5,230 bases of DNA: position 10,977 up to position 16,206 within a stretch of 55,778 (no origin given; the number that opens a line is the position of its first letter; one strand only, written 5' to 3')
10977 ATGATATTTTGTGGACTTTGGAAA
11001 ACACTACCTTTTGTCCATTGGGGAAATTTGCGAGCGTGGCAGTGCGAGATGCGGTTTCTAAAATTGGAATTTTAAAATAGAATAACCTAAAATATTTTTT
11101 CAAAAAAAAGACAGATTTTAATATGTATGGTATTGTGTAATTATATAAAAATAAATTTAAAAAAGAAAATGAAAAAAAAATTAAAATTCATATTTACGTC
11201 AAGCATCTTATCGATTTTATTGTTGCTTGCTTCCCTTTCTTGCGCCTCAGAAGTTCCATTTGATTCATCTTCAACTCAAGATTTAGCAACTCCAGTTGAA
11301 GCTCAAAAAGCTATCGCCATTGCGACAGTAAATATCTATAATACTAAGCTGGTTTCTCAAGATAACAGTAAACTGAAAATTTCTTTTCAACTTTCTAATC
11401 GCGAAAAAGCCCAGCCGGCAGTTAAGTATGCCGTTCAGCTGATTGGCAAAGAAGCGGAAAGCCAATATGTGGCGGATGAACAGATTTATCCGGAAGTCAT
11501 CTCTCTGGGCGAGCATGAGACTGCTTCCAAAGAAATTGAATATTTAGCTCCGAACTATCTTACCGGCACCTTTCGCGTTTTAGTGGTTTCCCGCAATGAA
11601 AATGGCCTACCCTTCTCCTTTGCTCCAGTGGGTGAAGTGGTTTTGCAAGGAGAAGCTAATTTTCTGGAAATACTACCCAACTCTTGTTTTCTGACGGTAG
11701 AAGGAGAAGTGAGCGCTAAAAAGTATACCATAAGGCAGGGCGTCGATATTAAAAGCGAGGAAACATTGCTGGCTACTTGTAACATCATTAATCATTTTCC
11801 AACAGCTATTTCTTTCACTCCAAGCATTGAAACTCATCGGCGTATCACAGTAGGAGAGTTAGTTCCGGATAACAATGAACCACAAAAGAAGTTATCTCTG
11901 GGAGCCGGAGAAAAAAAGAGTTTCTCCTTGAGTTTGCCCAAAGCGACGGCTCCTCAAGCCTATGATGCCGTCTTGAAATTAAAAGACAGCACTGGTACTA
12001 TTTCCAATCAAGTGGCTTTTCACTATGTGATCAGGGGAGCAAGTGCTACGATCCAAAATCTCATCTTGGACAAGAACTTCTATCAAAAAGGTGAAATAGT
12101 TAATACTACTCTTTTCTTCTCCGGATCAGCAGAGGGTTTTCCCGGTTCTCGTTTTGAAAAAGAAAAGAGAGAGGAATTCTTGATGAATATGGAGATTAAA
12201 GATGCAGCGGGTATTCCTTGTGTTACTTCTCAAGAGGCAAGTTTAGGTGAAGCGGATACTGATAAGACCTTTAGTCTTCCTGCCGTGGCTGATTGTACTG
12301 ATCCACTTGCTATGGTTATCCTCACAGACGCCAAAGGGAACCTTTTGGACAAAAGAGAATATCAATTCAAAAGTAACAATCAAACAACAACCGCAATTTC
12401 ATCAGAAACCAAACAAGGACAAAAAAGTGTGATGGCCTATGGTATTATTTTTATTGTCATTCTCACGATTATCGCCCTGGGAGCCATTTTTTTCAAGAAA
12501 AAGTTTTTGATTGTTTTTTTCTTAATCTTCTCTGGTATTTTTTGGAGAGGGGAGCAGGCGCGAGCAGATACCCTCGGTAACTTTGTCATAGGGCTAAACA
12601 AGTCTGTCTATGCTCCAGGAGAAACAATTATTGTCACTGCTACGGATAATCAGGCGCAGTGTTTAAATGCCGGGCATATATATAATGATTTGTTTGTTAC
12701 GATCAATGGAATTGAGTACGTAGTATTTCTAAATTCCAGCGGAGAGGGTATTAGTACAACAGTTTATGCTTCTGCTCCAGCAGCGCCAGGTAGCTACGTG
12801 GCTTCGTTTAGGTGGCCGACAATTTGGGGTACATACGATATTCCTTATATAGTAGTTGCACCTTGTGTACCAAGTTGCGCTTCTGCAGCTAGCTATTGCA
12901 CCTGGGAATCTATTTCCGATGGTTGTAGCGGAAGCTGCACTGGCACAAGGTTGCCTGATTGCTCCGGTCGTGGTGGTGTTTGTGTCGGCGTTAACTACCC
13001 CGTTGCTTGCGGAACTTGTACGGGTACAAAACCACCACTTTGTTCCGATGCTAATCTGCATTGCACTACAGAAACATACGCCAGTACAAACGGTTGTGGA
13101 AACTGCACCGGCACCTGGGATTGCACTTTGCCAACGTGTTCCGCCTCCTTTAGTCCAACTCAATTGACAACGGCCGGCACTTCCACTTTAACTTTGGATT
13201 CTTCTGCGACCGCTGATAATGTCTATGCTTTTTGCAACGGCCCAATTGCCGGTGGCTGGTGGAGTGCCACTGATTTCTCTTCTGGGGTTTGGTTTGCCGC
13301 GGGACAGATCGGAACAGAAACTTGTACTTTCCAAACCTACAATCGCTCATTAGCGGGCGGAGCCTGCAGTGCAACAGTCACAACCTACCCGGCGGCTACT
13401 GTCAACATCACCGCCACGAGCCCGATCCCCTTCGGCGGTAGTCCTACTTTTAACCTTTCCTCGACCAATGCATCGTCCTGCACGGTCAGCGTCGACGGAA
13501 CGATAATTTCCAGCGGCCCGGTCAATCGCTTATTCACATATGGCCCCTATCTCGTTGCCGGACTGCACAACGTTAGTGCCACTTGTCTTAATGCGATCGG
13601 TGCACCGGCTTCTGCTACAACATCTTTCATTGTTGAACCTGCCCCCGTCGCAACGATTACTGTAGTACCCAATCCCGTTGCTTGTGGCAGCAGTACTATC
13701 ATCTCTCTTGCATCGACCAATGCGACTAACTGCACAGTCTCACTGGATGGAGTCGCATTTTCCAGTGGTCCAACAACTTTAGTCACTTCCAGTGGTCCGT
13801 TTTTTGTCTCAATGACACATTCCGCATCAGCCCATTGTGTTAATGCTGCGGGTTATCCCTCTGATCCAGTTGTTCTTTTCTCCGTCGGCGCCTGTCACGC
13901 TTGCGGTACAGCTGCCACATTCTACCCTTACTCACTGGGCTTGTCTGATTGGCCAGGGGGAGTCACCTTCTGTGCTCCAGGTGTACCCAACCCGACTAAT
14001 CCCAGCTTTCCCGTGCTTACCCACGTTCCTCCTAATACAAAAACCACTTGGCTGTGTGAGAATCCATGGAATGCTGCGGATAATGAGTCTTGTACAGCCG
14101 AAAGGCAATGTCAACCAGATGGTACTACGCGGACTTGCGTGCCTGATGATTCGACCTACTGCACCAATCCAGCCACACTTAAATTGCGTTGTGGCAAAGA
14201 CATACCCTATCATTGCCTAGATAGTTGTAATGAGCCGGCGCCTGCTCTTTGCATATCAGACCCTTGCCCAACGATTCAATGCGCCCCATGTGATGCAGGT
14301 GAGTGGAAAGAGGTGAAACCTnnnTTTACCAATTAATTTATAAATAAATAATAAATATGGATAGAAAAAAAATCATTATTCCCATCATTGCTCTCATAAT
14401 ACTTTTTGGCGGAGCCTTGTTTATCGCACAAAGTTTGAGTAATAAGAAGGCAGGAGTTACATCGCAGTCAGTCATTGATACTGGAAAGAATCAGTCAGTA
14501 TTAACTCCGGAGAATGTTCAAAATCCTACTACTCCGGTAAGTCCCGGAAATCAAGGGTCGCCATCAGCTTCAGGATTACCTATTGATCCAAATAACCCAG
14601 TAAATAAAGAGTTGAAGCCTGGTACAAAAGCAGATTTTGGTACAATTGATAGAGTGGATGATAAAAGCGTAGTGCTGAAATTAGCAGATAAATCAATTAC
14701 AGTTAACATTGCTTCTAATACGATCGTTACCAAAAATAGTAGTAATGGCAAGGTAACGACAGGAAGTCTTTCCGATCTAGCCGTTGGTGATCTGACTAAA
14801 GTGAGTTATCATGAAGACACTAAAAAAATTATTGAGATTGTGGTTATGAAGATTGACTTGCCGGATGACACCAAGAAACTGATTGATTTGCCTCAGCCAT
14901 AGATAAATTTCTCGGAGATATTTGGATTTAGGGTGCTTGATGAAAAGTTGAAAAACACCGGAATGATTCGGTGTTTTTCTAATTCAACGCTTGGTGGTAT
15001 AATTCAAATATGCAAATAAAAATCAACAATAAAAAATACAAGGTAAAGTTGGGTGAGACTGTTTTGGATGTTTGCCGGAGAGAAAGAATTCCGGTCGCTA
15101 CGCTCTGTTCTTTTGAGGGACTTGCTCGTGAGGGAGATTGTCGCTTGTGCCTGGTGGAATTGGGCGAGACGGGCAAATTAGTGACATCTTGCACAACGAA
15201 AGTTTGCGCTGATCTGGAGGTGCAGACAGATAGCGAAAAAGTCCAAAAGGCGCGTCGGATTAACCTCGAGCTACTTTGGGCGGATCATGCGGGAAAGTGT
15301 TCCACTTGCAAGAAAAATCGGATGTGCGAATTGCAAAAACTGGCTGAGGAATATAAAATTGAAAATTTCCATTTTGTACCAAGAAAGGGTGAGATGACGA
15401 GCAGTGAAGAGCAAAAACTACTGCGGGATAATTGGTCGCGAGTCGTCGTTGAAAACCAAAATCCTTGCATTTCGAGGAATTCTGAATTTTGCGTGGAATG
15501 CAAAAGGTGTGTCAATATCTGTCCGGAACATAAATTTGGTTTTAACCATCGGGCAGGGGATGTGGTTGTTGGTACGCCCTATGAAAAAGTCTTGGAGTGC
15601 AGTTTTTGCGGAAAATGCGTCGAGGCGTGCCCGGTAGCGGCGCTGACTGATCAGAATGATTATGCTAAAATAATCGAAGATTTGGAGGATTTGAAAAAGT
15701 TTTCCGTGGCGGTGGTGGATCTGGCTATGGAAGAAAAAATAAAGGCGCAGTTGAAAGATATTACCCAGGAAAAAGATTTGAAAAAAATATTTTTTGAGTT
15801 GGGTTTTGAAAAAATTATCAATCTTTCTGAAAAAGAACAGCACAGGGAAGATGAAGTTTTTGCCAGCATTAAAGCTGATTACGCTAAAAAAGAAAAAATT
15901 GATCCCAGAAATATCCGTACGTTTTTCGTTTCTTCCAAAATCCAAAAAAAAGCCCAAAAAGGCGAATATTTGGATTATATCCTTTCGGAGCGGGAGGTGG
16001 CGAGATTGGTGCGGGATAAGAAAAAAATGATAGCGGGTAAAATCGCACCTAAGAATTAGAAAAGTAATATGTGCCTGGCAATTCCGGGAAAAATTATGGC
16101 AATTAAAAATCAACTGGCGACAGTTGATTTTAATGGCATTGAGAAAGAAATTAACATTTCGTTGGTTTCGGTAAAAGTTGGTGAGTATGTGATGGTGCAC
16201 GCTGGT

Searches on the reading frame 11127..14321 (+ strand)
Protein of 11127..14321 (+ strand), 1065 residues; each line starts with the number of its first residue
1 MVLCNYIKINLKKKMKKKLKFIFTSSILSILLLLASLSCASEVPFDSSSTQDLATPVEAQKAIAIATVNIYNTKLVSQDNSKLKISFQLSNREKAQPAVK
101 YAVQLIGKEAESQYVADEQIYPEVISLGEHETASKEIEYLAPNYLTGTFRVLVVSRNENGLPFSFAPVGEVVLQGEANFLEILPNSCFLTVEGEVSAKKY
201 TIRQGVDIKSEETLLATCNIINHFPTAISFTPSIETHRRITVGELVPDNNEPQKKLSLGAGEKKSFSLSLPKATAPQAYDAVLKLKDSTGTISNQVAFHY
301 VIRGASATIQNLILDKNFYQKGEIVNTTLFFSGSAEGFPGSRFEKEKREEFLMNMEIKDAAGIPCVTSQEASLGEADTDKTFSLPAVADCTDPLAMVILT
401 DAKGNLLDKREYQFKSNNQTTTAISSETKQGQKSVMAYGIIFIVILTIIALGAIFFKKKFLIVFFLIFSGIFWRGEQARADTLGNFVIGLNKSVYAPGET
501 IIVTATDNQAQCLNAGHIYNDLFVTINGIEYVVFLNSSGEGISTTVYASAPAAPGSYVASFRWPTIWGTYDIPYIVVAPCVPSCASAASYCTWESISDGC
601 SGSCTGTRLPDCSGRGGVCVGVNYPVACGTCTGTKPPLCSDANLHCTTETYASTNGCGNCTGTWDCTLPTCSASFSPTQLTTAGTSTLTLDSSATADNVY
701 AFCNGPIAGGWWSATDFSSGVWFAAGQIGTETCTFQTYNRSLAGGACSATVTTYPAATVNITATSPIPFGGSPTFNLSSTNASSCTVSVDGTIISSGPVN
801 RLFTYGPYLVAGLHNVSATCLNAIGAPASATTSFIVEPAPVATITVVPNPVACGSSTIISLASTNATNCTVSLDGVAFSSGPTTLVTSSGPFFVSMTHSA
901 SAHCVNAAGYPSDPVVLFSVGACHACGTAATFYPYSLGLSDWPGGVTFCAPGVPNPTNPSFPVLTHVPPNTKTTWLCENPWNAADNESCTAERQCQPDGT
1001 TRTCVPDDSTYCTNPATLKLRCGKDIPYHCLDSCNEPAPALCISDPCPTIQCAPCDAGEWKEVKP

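Call 8: search_protein_families(library=pfam, proteins=[window:11127-14321:+], max_evalue=1)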
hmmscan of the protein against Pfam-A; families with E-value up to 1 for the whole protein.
window:11127-14321:+ (1065 aa): 3 families
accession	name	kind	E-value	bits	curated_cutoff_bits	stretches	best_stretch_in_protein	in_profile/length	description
PF02369.22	Big_1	-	0.11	13.1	34.9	0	387-428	12-53/93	Bacterial Ig-like domain (group 1)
PF03645.18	Tctex-1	-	0.15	12.8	22.8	0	3-67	31-93/95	Tctex-1 family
PF13567.11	DUF4131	-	0.15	12.2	31.6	1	439-502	6-74/165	Domain of unknown function (DUF4131)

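Call 46: search_protein_families(library=ncbifam, proteins=[window:11127-14321:+], max_evalue=0.1)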
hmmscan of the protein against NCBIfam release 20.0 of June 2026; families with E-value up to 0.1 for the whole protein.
window:11127-14321:+ (1065 aa): 1 family
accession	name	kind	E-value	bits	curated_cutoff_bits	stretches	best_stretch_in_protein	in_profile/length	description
TIGR04313.1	aro_clust_Mycop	subfamily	0.065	12.9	40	0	15-61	1-45/296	aromatic motif membrane protein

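Call 56: search_solved_structures(query=window:11127-14321:+, max_evalue=1)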
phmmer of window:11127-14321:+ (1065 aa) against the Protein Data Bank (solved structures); distinct sequences matched with E-value up to 1: 1.
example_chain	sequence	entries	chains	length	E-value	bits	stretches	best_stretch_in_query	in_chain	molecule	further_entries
2yb7_A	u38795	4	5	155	0.45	11.2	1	698-772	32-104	CARBOHYDRATE BINDING FAMILY 6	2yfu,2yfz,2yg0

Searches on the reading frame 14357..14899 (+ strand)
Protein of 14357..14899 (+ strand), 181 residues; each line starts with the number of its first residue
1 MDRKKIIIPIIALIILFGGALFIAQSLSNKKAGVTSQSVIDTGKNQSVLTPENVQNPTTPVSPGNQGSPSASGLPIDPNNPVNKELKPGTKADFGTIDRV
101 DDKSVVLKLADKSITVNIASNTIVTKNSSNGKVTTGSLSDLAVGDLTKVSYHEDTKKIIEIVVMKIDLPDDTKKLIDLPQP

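Call 8: search_protein_families(library=pfam, proteins=[window:14357-14899:+], max_evalue=1)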
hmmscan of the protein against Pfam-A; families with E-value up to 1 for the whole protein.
window:14357-14899:+ (181 aa): 3 families
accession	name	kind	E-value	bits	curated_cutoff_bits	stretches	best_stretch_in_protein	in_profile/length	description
PF18914.6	DUF5666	-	0.0014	19.3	27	1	95-153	2-48/60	Domain of unknown function (DUF5666)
PF00054.30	Laminin_G_1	-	0.052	14.2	24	0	13-56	23-66/131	Laminin G domain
PF20130.4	DUF6520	-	0.22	12.3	25.4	1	1-41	1-40/83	Family of unknown function (DUF6520)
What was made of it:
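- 14357..14902 (+): S2: 181 aa S paralog with a long linker and a C-terminal extension, 32 nt after B1. Weak Pfam DUF5666 hit (E 0.0014, call 8).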

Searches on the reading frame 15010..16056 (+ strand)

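Call 12: search_protein_families(library=pfam, proteins=[window:15010-16056:+], max_evalue=0.01)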
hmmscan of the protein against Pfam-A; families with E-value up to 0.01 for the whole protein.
window:15010-16056:+ (349 aa): 11 families
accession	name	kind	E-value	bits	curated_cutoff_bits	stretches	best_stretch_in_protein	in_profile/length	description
PF13510.11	Fer2_4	-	1e-12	48.3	22.8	1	2-75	5-81/82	2Fe-2S iron-sulfur cluster binding domain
PF10588.14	NADH-G_4Fe-4S_3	-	2e-12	46.9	27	1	82-119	1-38/40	NADH-ubiquinone oxidoreductase-G iron-sulfur binding region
PF13237.11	Fer4_10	-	8.4e-08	32.5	25.5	1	154-208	2-53/53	4Fe-4S dicluster domain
PF00037.32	Fer4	-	2.6e-07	30.6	21.1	2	196-213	7-24/24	4Fe-4S binding domain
PF13187.11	Fer4_9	-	4e-07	30.4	27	1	161-210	2-50/52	4Fe-4S dicluster domain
PF12838.12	Fer4_7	-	4.7e-07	30.6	27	1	161-211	2-52/52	4Fe-4S dicluster domain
PF22117.2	Fer4_Nqo3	-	6.6e-07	29.9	27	1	152-213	2-67/67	NADH-quinone oxidoreductase subunit 3, ferredoxin-like domain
PF13484.11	Fer4_16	-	1.1e-05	26.6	30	1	196-224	1-32/66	4Fe-4S double cluster binding domain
PF13183.11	Fer4_8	-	0.00022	22.2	27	2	159-209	3-66/68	4Fe-4S dicluster domain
PF13534.11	Fer4_17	-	0.00069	20.6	22.2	0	196-212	1-17/61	4Fe-4S dicluster domain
PF25160.1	LdpA_Fe-S-bd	-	0.003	17.8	27.6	0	196-214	27-45/49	LdpA Fe-S cluster-binding domain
